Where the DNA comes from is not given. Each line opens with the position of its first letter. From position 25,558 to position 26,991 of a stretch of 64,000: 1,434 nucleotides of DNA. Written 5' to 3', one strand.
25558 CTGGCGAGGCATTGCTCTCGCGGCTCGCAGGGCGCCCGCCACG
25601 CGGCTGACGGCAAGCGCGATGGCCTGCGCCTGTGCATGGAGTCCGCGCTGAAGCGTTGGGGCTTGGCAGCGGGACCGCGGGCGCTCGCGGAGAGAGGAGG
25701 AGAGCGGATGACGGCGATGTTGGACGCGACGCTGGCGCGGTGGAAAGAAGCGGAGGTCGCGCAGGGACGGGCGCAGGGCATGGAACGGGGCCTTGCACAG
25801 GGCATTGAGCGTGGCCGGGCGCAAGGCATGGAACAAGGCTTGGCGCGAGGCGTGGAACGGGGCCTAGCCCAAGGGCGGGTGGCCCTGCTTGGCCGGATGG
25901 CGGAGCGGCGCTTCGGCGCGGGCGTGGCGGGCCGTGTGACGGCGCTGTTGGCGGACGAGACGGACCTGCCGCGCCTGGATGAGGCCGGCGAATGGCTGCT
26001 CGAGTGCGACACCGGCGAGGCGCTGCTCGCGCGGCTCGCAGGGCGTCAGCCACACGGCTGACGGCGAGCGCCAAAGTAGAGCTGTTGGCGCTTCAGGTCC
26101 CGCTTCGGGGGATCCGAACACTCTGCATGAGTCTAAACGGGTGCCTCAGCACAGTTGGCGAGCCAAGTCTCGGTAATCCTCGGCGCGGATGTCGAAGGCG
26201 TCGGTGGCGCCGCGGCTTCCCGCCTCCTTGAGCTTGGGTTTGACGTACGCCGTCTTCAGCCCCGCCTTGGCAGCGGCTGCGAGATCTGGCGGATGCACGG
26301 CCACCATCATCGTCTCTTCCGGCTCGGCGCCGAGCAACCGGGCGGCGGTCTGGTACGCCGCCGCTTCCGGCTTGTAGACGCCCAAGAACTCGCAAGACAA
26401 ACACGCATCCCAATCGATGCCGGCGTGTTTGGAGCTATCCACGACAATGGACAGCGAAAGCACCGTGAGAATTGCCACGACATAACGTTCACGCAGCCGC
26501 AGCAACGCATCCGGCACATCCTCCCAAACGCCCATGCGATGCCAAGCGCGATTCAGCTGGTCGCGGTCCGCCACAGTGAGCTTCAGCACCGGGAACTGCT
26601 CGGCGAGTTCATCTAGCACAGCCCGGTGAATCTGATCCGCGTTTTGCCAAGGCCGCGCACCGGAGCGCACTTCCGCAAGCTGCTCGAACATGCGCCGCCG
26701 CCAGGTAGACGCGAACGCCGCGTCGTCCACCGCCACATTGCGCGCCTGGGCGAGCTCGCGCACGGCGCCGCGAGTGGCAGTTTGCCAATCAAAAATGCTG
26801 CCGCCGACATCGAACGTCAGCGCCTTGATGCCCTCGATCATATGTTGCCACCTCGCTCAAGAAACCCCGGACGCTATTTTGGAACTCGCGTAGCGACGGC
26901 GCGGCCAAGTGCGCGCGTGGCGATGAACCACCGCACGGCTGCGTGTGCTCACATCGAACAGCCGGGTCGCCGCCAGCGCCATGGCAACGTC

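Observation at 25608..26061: Each Rpn locus is followed by a stand-alone tandem duplicate of its own C-terminal module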

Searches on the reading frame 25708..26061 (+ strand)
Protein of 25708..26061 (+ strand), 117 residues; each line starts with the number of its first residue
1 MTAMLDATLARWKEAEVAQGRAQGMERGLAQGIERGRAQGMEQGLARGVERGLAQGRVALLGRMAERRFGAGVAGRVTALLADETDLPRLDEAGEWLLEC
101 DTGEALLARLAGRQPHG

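Call 28: search_solved_structures(query=window:25708-26058:+, max_evalue=10, show_alignments=2)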
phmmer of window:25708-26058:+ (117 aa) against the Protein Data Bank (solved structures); distinct sequences matched with E-value up to 10: 0.

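Call 30: find_homologous_proteins(query=window:25708-26058:+)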
Query window:25708-26058:+ (117 aa): 99 proteins with E <= 0.001 among 715 candidates.
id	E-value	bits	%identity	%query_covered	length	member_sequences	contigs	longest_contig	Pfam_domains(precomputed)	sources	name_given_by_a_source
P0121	3.6e-54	200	75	100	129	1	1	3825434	-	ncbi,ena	-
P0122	7.5e-46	173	67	94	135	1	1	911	-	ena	-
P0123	1.2e-43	166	82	100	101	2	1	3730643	-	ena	-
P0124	1.1e-42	163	62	94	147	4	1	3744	-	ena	-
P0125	2.3e-40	155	75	94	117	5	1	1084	-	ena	-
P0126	8.7e-40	153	75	100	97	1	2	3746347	-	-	-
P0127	4.0e-39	151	69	89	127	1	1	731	-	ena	-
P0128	2.8e-38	149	68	100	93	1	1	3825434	-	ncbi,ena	-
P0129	4.2e-38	148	73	94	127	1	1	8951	-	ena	-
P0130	9.9e-38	147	74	94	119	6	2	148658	-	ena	-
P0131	2.1e-36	143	68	94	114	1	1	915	-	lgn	-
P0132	2.2e-35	139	69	100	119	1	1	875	-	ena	-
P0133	2.8e-35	139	58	94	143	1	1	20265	-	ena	-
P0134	1.2e-34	137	72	94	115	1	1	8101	-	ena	-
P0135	1.6e-34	136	73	94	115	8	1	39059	-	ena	-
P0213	8.3e-8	50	46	61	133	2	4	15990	PF14261.12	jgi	jgi:hypothetical protein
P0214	5.1e-7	48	48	69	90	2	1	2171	PF14261.12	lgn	-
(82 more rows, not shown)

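Call 36: search_protein_families(library=pfam, alignment_id=A2, max_evalue=0.01)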
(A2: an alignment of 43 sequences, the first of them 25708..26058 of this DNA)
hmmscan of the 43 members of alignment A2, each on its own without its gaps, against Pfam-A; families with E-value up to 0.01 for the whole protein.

A. member 1, window:25708-26058:+ (117 aa): 0 families

B. families by the number of members that match (of 43 scanned): 2 families
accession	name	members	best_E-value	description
PF09811.14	Yae1_N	13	7.8e-06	Essential protein Yae1, N terminal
PF14261.11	DUF4351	2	6.5e-10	Domain of unknown function (DUF4351)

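Call 38: predict_structure(alignment_id=A2)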
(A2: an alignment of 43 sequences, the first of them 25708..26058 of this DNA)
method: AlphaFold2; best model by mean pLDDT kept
length: 117 residues; sequences in the alignment: 43
mean_pLDDT: 90.1   pTM: 0.63
mean pLDDT of the five models: 90.1, 88.7, 87.2, 87.1, 86.2
residues with pLDDT >= 90: 80; 70-90: 32; 50-70: 4; < 50: 1
segments of 3 or more residues with pLDDT < 50: none
pLDDT, mean of each block of 10 residues (from residue 1): 82 89 91 91 87 94 97 95 92 95 94 70
secondary structure, 60 per line:
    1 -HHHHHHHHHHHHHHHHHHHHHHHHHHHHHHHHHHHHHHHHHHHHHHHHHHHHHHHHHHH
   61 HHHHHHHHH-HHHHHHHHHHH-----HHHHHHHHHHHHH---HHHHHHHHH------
elements in order: H2-69 H71-81 H87-99 H103-111

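Call 39: find_encoding_contigs(protein=P0123, flank=3000, max_places=4)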
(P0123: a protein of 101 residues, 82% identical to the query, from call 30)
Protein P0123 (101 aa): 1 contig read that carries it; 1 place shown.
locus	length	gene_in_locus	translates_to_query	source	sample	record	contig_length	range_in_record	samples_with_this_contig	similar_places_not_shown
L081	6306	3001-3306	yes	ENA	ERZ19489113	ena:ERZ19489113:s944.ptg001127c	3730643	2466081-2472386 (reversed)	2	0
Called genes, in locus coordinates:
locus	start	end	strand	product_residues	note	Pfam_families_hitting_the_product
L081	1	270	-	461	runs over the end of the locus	PF13742:tRNA_anti_2, PF01336:tRNA_anti-codon, PF02601:Exonuc_VII_L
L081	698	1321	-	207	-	PF11867:T1RH-like_C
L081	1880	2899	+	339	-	PF04754:Transposase_31 (weak)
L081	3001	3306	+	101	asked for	-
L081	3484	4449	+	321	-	PF05721:PhyH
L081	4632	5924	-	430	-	PF07690:MFS_1, PF11700:ATG22, PF07690:MFS_1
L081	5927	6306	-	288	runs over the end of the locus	PF08379:Bact_transglu_N, PF01841:Transglut_core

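Call 42: fold_search(model_id=the predicted structure, library=pdb)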
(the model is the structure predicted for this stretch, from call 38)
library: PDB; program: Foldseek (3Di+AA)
matches with E <= 10: 9; with E <= 0.001: 0
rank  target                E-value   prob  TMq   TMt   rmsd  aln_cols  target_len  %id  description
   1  4ijf                  4.6e+00  0.20  0.37  0.36   3.1        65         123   20  Crystal structure of the Zaire ebolavirus VP35 interferon inhibitory domain K222A/R225A/K248A/K251A mutant (released 2013-10-09)
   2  8w7u                  6.7e+00  0.07  0.25  0.18  14.0        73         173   10  Mutant of ferritin from Ureaplasma diversum (Udif-E164A-E168A) without soaking (released 2024-06-12)
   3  9edl_A                7.1e+00  0.07  0.27  0.16  10.5        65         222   12  Crystal structure of Francisella tularensis DsbA1 (released 2024-12-18)
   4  9edl_B                7.1e+00  0.06  0.27  0.15  10.5        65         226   12  Crystal structure of Francisella tularensis DsbA1 (released 2024-12-18)
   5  1ryt                  7.6e+00  0.07  0.25  0.16  10.2        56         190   16  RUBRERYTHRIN (released 1997-05-15)
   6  8w7v                  8.1e+00  0.06  0.27  0.19  15.9        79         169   11  Udif-E164A-E168A soaking in Fe2+ solution for 50 minutes (released 2024-06-12)
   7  2l5h_MODEL_1_A        8.1e+00  0.02  0.21  0.05  12.5       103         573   16  Solution Structure of the H189Q mutant of the Enzyme I dimer Using Residual Dipolar Couplings and Small Angle  (released 2011-01-12)
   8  8w7q                  9.7e+00  0.05  0.26  0.19  15.9        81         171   10  Fe-O nanocluster of form-VI in the 4-fold channel of Ureaplasma diversum ferritin (released 2024-06-12)
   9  7z0t_G                9.7e+00  0.04  0.25  0.13   6.9        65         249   17  Structure of the Escherichia coli formate hydrogenlyase complex (aerobic preparation, composite structure) (released 2022-09-28)

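Call 43: search_solved_structures(query=A2, max_evalue=10, show_alignments=2)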
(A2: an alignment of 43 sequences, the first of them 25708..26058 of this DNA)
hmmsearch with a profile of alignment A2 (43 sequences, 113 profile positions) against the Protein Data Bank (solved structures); distinct sequences matched with E-value up to 10: 2.
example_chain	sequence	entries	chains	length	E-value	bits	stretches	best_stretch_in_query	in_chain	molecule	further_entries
9ygj_A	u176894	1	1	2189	0.00023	24.4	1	18-53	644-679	Rhoptry neck protein 2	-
8ftx_A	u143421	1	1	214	1.9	11.8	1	49-95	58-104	Flagella biosynthesis chaperone FlgN, Flagellar FliJ protein fusion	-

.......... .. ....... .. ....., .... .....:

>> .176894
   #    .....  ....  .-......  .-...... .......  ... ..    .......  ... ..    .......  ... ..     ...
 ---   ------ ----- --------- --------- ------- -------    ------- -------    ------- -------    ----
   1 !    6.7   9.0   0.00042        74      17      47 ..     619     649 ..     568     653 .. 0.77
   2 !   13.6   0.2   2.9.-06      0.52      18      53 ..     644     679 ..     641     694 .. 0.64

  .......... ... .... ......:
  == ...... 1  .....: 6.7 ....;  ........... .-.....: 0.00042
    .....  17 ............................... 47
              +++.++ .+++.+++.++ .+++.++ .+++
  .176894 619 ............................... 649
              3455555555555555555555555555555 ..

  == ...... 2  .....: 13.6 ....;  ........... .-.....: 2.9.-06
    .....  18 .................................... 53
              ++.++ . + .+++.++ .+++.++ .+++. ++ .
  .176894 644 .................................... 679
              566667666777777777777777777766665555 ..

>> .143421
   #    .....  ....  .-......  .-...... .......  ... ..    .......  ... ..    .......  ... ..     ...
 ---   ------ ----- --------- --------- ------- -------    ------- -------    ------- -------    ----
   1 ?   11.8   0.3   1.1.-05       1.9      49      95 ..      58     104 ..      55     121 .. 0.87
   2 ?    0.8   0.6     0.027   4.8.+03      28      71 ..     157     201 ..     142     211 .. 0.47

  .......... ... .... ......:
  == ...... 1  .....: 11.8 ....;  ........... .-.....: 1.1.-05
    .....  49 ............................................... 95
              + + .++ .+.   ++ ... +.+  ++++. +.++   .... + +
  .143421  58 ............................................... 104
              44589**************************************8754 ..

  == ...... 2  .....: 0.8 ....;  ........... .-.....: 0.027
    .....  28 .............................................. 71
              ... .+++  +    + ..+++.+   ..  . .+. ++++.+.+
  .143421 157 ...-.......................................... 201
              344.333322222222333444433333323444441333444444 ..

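Call 54: search_protein_families(library=padloc, proteins=[window:25708-26061:+], max_evalue=0.001)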
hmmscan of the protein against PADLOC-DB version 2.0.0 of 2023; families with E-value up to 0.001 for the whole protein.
window:25708-26061:+ (117 aa): 0 families

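Call 55: search_protein_families(library=ncbifam, proteins=[window:25708-26061:+], max_evalue=0.001)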
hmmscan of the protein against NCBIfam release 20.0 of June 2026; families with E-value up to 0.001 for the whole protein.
window:25708-26061:+ (117 aa): 4 families
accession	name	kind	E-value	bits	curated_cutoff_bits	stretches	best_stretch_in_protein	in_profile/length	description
NF004270.2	PRK05687.2-1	equivalog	6.5e-09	35.7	180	1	13-58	43-88/223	flagellar assembly protein FliH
NF004267.1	PRK05687.1-3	equivalog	1.8e-07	30.5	293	1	11-56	70-115/266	flagellar assembly protein FliH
NF009925.1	PRK13386.1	equivalog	3.6e-07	29.7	192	1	17-58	39-80/228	flagellar assembly protein FliH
NF004266.1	PRK05687.1-1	equivalog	2.6e-05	23.8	260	1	18-56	47-89/230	flagellar assembly protein FliH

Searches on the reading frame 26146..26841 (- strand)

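Call 52: search_protein_families(library=pfam, proteins=[window:26146-26841:-], max_evalue=0.00001)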
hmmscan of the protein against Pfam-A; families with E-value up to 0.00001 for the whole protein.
window:26146-26841:- (231 aa): 2 families
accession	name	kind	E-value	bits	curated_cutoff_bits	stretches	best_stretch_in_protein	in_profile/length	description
PF00702.32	Hydrolase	-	7.6e-13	49.7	26.4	1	5-194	1-191/191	haloacid dehalogenase-like hydrolase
PF13419.12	HAD_2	-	2.7e-06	28.1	23.8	1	99-200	75-178/178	Haloacid dehalogenase-like hydrolase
